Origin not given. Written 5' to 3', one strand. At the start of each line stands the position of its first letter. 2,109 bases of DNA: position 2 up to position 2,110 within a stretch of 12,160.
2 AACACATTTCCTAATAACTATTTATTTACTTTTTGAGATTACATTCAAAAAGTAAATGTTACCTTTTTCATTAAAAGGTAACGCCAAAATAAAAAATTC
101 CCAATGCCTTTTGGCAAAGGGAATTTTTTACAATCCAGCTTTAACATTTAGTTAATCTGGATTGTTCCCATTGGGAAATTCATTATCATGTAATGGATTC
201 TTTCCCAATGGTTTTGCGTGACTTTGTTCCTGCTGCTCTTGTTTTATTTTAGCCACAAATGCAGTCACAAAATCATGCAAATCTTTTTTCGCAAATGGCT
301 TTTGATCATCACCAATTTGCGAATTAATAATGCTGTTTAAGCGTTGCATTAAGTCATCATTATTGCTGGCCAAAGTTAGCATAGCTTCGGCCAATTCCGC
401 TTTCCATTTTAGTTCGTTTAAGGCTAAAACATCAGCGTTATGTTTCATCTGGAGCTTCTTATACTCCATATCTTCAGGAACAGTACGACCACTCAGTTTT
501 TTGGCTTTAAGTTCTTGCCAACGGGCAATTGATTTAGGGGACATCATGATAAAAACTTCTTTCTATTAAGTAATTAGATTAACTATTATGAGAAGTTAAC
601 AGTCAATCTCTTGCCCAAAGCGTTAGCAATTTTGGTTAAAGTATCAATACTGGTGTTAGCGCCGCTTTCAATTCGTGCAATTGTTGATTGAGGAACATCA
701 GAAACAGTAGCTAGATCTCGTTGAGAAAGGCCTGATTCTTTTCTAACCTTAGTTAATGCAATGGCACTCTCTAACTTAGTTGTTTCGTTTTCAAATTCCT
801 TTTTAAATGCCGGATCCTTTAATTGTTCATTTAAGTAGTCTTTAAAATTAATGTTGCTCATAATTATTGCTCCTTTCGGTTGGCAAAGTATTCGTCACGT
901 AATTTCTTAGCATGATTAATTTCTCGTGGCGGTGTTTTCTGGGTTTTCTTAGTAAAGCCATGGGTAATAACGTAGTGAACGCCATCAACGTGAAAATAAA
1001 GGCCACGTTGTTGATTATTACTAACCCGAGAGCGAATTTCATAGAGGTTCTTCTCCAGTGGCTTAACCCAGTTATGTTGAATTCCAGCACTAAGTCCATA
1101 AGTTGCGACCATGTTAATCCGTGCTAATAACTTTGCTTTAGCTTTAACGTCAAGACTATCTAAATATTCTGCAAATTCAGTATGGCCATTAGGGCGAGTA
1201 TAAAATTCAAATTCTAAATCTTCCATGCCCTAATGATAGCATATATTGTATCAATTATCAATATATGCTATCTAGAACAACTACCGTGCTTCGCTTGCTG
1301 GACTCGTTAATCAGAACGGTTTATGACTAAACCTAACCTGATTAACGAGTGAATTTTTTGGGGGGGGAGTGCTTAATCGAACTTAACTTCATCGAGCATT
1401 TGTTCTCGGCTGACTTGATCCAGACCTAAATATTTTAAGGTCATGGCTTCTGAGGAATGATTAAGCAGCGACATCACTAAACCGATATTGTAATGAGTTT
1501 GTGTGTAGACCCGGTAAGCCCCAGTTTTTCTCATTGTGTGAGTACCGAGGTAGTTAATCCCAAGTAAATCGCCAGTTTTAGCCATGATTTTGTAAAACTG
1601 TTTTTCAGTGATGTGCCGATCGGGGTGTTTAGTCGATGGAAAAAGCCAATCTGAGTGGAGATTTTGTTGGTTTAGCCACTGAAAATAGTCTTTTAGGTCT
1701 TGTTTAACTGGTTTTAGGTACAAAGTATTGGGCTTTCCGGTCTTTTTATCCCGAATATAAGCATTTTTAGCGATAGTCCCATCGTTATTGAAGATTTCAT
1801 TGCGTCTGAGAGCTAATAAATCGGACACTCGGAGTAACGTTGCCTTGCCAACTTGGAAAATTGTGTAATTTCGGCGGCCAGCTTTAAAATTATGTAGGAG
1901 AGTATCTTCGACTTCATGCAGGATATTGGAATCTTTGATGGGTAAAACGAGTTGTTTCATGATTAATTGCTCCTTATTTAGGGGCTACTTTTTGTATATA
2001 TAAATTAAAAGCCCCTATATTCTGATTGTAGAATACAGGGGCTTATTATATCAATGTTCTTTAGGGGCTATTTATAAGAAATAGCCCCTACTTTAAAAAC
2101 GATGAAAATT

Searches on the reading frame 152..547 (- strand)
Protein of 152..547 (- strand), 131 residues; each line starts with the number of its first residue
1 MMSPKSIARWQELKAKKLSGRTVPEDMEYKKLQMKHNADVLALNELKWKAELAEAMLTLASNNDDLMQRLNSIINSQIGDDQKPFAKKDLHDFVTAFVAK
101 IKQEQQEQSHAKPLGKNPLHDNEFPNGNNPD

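Call 51: search_protein_families(library=pfam, proteins=[window:152-547:-], max_evalue=0.01)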
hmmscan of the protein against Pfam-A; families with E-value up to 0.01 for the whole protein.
window:152-547:- (131 aa): 1 family
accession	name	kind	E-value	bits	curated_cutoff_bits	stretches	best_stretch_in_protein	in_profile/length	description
PF11176.13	Tma16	-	0.0057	16.9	22.7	1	53-113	26-85/146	Translation machinery-associated protein 16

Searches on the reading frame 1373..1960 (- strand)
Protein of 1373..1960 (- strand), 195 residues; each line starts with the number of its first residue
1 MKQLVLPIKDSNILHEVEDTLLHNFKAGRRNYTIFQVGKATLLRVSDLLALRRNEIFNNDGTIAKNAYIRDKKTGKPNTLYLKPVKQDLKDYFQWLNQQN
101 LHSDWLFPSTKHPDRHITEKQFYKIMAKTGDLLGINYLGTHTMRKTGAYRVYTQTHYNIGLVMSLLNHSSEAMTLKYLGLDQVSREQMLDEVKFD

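Call 51: search_protein_families(library=pfam, proteins=[window:1373-1960:-], max_evalue=0.01)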
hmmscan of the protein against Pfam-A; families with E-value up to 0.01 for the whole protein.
window:1373-1960:- (195 aa): 1 family
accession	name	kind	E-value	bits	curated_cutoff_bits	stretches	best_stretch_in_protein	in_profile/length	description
PF00589.27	Phage_integrase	-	1.3e-17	64.6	27.1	1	15-179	5-167/172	Phage integrase family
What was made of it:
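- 1373..1960 (-): Small tyrosine recombinase (195 aa) of the plasmid backbone. It is not part of the island. Pfam Phage_integrase (call 51).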

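Call 75: search_protein_families(library=ncbifam, proteins=[window:1373-1960:-], max_evalue=0.00001)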
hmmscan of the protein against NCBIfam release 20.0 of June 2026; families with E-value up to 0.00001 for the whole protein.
window:1373-1960:- (195 aa): 3 families
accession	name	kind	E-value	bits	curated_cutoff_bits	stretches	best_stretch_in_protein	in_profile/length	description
NF040815.2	recomb_XerA_Arch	equivalog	2.8e-14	53.3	220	1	20-186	104-260/263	site-specific tyrosine recombinase/integron integrase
TIGR02224.1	recomb_XerC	equivalog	3.5e-06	26.6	335.15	1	27-188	126-285/295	tyrosine recombinase XerC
TIGR02225.1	recomb_XerD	equivalog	5.3e-06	26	329.6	1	26-178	121-272/290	site-specific tyrosine recombinase XerD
